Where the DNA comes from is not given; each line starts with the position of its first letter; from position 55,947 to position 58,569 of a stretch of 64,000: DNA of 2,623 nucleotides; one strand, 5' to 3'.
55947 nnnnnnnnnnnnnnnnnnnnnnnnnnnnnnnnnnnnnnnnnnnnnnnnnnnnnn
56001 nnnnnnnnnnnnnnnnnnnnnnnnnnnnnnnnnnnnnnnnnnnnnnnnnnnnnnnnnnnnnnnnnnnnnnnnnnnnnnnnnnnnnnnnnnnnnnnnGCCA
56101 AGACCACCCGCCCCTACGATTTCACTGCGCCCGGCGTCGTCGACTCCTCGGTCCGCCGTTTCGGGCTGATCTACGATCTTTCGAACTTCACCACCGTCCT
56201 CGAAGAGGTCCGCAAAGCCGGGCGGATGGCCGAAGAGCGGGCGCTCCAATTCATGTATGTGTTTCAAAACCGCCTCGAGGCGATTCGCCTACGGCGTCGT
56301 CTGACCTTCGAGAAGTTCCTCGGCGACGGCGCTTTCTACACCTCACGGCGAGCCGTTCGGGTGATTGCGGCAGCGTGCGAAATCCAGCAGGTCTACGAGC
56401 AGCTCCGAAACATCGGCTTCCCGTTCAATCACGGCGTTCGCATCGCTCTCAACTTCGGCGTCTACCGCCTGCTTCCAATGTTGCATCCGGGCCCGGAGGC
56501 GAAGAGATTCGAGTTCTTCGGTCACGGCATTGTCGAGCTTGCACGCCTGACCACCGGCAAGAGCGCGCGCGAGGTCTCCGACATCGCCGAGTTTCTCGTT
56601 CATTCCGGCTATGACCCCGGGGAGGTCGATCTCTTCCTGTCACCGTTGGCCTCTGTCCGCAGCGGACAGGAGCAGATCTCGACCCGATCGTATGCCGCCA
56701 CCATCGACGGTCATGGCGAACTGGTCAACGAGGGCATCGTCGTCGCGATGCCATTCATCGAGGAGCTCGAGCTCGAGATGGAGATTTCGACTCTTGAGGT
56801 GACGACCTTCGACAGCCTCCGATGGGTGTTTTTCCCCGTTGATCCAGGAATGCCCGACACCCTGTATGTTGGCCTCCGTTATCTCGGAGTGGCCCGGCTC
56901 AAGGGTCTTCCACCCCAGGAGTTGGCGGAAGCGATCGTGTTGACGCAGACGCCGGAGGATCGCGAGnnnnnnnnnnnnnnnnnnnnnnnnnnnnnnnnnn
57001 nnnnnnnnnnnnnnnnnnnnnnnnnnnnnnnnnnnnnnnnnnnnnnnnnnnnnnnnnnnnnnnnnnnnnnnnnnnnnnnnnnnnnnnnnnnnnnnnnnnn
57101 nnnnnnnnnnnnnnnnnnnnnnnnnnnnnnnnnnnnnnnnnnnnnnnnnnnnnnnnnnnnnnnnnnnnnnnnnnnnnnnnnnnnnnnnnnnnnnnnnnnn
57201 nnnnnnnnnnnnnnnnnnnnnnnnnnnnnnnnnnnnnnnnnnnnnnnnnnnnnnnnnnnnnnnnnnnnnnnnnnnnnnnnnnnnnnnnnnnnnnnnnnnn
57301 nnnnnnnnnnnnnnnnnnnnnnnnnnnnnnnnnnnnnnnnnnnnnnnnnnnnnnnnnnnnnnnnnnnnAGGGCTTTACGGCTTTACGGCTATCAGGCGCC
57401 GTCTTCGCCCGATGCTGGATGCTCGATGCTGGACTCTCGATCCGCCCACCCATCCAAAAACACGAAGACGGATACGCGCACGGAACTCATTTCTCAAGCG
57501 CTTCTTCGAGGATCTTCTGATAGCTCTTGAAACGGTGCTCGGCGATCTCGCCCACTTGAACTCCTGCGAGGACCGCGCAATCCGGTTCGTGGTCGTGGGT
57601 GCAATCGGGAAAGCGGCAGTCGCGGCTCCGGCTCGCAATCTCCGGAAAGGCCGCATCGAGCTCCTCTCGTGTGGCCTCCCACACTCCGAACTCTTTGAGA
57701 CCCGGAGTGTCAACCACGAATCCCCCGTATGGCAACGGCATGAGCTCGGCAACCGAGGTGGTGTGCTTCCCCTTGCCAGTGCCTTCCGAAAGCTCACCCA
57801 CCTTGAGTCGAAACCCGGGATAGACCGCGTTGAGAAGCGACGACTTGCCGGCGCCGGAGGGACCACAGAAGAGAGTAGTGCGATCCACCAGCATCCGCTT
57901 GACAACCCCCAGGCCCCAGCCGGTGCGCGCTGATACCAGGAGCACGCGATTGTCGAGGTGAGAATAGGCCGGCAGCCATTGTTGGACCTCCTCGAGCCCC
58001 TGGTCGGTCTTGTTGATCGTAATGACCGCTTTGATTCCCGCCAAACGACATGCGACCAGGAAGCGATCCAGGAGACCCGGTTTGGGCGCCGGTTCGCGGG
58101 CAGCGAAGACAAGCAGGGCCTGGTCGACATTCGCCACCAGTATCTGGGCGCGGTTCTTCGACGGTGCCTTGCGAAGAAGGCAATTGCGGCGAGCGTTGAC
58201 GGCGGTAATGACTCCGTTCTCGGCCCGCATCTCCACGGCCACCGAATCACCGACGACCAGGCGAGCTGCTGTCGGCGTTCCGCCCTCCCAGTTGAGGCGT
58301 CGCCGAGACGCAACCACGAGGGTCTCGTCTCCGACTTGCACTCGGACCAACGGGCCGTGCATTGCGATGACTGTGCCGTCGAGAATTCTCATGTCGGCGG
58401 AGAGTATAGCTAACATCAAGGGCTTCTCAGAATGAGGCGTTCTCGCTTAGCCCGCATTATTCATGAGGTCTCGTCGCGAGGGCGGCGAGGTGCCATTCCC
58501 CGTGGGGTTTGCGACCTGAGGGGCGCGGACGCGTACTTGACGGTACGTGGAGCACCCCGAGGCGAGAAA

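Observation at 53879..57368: Divergent pair: a large protein with a degenerate class-III cyclase domain and a cNMP-binding-like/DUF4388 protein lacking the canonical phosphate-binding Arg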

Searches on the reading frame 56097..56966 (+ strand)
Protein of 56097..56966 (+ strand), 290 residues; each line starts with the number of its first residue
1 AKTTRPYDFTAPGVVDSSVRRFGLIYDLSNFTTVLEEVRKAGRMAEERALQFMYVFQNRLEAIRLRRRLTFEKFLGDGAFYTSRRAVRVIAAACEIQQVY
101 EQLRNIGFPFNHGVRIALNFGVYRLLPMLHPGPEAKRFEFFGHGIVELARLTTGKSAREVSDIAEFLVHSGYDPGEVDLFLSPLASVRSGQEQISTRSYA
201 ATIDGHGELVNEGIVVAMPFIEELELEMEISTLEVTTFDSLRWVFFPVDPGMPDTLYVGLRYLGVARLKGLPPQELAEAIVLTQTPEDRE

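Call 31: search_solved_structures(query=A4, max_evalue=10, show_alignments=4)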
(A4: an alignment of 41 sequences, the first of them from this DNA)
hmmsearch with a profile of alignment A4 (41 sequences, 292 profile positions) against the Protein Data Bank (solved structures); distinct sequences matched with E-value up to 10: 2.
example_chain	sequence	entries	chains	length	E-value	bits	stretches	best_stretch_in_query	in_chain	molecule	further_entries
1xkq_A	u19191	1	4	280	0.63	12.4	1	153-198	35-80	short-chain reductase family member (5D234)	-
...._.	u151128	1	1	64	0.81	12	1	158-190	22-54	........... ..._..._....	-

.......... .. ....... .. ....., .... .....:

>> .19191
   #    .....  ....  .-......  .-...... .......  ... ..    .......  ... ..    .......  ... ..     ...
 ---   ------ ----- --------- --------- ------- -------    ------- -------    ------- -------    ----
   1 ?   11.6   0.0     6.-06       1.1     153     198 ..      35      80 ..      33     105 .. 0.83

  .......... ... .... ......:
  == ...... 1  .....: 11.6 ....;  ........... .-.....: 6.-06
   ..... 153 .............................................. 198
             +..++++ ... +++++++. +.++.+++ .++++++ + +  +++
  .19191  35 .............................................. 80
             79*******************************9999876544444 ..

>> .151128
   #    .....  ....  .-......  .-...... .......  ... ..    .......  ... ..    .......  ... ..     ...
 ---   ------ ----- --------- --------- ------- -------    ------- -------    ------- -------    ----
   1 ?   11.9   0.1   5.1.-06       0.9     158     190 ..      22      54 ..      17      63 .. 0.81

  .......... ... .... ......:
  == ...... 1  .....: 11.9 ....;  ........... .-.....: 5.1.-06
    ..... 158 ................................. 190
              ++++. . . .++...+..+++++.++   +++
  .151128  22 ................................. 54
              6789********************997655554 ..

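Call 32: search_protein_families(library=pfam, alignment_id=A4, max_evalue=10)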
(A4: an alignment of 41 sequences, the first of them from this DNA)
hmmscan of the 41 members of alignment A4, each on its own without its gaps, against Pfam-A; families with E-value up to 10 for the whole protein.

A. member 1, seq(290 aa): 1 family
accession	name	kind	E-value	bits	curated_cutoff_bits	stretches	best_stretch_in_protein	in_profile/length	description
PF16733.10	NRho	-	0.021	15.4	27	1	18-59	5-46/69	Rhomboid N-terminal domain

B. families by the number of members that match (of 41 scanned): 18 families
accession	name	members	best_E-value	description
PF16733.10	NRho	3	0.021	Rhomboid N-terminal domain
PF24625.1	DUF7626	1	0.0055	Domain of unknown function (DUF7626)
PF01974.23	tRNA_int_endo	1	0.035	tRNA intron endonuclease, catalytic C-terminal domain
PF00211.25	Guanylate_cyc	1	0.037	Adenylate and Guanylate cyclase catalytic domain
PF23855.1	DUF7218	1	0.038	Family of unknown function (DUF7218)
PF10145.14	PhageMin_Tail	1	0.042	Phage-related minor tail protein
PF04163.17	Tht1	1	0.053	Tht1-like nuclear fusion protein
PF22524.2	Nlrc4-like_WHD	1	0.055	Nlrc4-like, winged helix domain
PF20530.3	DUF6745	1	0.059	Domain of unknown function (DUF6745)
PF13020.12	NOV_C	1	0.065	Protein NO VEIN, C-terminal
PF14210.11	DUF4322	1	0.099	Domain of unknown function (DUF4322)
PF01796.24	OB_ChsH2_C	1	0.1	ChsH2, C-terminal OB-fold domain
PF23813.1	AdfA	1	0.1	Anti-DarT factor A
PF22937.1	PDXDC1-like_cen2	1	0.12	PDXDC1-like second central domain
PF18755.6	RAMA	1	0.12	Restriction Enzyme Adenine Methylase Associated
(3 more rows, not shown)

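Call 41: find_related_loci(query=A4, collection=genome_contigs, flank=8000)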
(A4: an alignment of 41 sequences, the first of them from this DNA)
Query A4 (290 aa) in genome_contigs; peptide patterns used: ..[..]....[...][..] (x = any residue, [..] = any of these).
536 stretches matched a pattern; 477 encode a relative of the query (tblastn E <= 1e-3); the best 80 are kept; 80 distinct loci.
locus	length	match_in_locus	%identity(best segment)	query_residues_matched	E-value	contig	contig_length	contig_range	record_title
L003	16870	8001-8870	92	1-290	0e+0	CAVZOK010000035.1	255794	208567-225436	MAG: Candidatus Sulfomarinibacteraceae bacterium isolate MFD03804.bin.2.114 genome assembly, contig: contig_9150, whole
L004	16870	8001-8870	93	1-290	7e-177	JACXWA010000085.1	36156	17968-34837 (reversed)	MAG: Candidatus Sulfomarinibacter kjeldsenii isolate MAG AM3-A scaffold_137, whole genome shotgun sequence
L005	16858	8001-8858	88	1-286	1e-174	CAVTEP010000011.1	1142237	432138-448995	MAG: Candidatus Sulfomarinibacteraceae bacterium isolate MFD09779.bin.1.340 genome assembly, contig: contig_6898, whole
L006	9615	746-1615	89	1-290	1e-172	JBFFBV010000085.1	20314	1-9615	MAG: Candidatus Sulfomarinibacter sp. isolate Mix_mud12.2021.10.15 k141_157952_length_20314_cov_12.0859, whole genome sh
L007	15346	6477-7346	85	1-290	4e-169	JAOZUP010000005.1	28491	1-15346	MAG: Thermoanaerobaculales bacterium isolate GMC8.metabat2.114 GMC8_851_length_28491_cov_10.098115, whole genome shotgun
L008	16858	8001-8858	86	1-286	4e-167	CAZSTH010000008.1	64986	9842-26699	MAG TPA_asm: uncultured Thermoanaerobaculia bacterium isolate SRP141376_co1_322 genome assembly, contig: NODE_1144_lengt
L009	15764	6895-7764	84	1-290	3e-166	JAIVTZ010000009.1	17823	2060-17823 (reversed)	MAG: Deltaproteobacteria bacterium isolate HYP3_US_05_8 NODE_45_length_17823_cov_1.264523, whole genome shotgun sequence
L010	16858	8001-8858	83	1-286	3e-163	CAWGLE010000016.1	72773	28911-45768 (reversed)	MAG: Candidatus Sulfomarinibacteraceae bacterium isolate MFD09779.bin.1.280 genome assembly, contig: contig_52600, whole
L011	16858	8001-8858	85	1-286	5e-159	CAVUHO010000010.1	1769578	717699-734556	MAG: Candidatus Sulfomarinibacteraceae bacterium isolate MFD04716.bin.1.4 genome assembly, contig: contig_6143, whole ge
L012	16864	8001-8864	84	1-288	2e-158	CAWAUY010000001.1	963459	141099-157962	MAG: Candidatus Sulfomarinibacteraceae bacterium isolate MFD03804.bin.2.94 genome assembly, contig: contig_12964, whole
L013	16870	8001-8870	81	1-290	2e-158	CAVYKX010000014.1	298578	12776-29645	MAG: Candidatus Sulfomarinibacteraceae bacterium isolate MFD03804.bin.2.5 genome assembly, contig: contig_53589, whole g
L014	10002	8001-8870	82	1-290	3e-156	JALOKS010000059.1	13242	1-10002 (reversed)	MAG: Thermoanaerobaculales bacterium isolate Prado005 scaffold_5058, whole genome shotgun sequence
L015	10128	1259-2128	78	1-290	1e-155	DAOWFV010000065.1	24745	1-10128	MAG TPA_asm: Acidobacteriota bacterium isolate CSMAG_1974 CSMAG_1974_k141_123770_length_24745_cov_15.5209, whole genome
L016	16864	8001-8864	84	1-288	4e-155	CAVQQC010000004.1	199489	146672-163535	MAG: Candidatus Sulfomarinibacteraceae bacterium isolate MFD09964.bin.2.69 genome assembly, contig: contig_12566, whole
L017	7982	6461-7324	82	1-288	3e-155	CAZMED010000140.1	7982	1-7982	MAG TPA_asm: uncultured Thermoanaerobaculia bacterium isolate binchicken_co176_97 genome assembly, contig: NODE_7540_len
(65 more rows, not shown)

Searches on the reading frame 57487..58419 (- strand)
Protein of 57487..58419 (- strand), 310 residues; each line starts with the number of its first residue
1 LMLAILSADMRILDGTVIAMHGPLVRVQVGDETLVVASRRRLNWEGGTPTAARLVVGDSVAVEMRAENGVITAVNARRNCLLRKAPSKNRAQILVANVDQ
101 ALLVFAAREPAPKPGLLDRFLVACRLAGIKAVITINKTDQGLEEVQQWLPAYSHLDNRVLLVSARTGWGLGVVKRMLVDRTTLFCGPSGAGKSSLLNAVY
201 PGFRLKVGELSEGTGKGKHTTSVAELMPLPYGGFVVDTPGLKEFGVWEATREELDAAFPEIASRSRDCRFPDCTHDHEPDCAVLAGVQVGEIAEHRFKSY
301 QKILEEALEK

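Call 48: search_protein_families(library=pfam, proteins=[window:57487-58419:-], max_evalue=0.001)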
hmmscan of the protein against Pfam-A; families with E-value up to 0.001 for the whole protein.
window:57487-58419:- (310 aa): 3 families
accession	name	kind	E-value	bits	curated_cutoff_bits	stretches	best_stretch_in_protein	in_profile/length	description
PF03193.22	RsgA_GTPase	-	9.9e-50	169.2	30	1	75-247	2-174/174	RsgA GTPase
PF13555.12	AAA_29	-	0.00041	20.5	27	1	175-199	16-42/61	P-loop containing region of AAA domain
PF01926.29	MMR_HSR1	-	0.00057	20.4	21.9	0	183-255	3-67/113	50S ribosome-binding GTPase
